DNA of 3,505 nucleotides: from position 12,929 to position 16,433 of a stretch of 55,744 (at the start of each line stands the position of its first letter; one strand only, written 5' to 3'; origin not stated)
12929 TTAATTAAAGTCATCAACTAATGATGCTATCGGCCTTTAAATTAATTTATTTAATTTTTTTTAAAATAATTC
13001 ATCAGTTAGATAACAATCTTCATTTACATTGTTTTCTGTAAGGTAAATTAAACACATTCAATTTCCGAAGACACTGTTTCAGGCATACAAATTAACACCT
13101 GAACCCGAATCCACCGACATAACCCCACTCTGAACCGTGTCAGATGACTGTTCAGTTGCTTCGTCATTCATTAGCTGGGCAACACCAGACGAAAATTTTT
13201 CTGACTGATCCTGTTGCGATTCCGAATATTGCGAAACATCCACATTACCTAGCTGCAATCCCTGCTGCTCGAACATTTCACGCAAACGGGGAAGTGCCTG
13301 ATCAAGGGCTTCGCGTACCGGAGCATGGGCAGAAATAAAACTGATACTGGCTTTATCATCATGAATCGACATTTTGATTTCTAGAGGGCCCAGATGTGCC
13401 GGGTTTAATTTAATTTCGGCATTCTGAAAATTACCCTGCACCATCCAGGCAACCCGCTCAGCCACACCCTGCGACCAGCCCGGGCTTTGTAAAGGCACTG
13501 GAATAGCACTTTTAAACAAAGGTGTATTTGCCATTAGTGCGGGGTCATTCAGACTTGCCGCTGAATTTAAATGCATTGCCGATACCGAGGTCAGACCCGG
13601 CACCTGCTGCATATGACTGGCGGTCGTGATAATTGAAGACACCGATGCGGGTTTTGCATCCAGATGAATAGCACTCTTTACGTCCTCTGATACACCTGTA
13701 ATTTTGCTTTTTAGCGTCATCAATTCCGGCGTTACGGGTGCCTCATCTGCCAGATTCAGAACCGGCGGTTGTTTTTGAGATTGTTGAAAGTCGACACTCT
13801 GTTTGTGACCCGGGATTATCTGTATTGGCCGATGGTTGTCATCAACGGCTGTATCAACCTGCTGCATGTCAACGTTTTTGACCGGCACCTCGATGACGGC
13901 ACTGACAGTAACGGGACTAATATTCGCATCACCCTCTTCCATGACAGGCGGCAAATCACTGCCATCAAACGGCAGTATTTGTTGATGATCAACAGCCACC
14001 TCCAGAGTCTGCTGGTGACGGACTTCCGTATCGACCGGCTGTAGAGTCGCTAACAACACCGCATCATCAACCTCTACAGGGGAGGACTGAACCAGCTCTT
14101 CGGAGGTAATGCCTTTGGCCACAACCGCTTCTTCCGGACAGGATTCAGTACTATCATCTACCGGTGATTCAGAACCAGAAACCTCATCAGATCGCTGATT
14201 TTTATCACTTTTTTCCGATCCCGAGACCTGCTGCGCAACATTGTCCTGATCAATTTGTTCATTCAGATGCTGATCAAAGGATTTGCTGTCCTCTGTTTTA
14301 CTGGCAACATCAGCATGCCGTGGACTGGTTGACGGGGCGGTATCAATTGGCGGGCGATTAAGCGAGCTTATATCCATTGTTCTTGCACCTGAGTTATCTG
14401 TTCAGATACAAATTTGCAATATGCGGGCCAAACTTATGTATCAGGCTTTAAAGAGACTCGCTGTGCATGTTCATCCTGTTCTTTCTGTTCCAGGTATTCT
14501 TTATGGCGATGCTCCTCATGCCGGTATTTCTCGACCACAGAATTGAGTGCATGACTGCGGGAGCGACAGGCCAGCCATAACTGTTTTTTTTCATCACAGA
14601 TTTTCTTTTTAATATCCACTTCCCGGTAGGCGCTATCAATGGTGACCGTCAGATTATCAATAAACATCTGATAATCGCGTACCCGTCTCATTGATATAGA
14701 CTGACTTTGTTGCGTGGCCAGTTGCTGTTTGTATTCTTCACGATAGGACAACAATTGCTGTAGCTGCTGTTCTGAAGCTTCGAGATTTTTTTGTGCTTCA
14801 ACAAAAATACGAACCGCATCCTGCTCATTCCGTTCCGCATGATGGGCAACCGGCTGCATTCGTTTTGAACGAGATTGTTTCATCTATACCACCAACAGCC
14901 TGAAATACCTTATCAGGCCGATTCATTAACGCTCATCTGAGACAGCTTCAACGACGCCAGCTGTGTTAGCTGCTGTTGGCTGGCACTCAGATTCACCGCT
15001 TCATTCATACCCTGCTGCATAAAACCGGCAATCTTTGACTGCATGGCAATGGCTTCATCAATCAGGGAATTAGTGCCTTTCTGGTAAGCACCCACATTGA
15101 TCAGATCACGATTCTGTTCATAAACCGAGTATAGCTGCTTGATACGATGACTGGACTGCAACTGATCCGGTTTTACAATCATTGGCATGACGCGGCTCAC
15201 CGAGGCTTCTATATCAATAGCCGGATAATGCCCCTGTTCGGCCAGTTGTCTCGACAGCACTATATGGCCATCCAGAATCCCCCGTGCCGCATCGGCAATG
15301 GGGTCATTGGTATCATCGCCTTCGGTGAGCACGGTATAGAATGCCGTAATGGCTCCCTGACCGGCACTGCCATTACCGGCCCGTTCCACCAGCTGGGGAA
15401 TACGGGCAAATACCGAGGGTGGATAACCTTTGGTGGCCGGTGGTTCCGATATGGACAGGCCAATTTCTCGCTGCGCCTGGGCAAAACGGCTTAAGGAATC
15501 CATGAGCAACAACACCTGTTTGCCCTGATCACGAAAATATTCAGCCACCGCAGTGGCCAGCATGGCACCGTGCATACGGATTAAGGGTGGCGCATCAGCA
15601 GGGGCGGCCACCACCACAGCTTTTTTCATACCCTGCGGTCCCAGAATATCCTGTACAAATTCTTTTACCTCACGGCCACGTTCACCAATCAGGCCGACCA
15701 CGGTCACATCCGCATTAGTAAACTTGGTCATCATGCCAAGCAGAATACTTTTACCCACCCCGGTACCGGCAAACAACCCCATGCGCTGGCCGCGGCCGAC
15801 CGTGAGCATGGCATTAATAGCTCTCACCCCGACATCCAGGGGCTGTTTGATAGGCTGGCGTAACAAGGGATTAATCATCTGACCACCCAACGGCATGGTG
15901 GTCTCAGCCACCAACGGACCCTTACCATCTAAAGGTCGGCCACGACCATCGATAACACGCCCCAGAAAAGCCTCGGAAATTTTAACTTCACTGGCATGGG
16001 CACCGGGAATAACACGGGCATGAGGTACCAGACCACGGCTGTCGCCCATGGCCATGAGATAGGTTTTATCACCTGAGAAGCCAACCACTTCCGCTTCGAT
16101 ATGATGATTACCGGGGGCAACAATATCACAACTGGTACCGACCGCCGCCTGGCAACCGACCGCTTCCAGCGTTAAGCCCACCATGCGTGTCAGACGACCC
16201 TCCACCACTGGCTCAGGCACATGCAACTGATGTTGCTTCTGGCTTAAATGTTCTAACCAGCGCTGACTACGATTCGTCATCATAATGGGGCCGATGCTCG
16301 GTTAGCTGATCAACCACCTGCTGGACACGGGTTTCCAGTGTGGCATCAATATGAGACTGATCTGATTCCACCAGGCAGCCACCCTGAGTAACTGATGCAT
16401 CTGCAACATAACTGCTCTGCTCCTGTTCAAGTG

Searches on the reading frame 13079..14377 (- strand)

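Call 76: search_protein_families(library=pfam, proteins=[window:13079-14377:-], max_evalue=0.00001)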
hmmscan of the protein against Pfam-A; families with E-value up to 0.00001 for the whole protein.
window:13079-14377:- (432 aa): 1 family
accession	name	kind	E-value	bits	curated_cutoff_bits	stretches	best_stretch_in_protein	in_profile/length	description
PF02120.21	Flg_hook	-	6.9e-26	90.3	29.8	1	307-389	2-84/85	Flagellar hook-length control protein FliK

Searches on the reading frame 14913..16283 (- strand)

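Call 76: search_protein_families(library=pfam, proteins=[window:14913-16283:-], max_evalue=0.00001)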
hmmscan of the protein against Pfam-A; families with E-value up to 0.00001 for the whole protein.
window:14913-16283:- (456 aa): 2 families
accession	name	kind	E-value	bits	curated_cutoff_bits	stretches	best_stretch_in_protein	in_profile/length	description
PF00006.31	ATP-synt_ab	-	8.7e-88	293.9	29.5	1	152-363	1-213/213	ATP synthase alpha/beta family, nucleotide-binding domain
PF18269.6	T3SS_ATPase_C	-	8.5e-25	86.9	22.7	1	370-441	1-72/72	T3SS EscN ATPase C-terminal domain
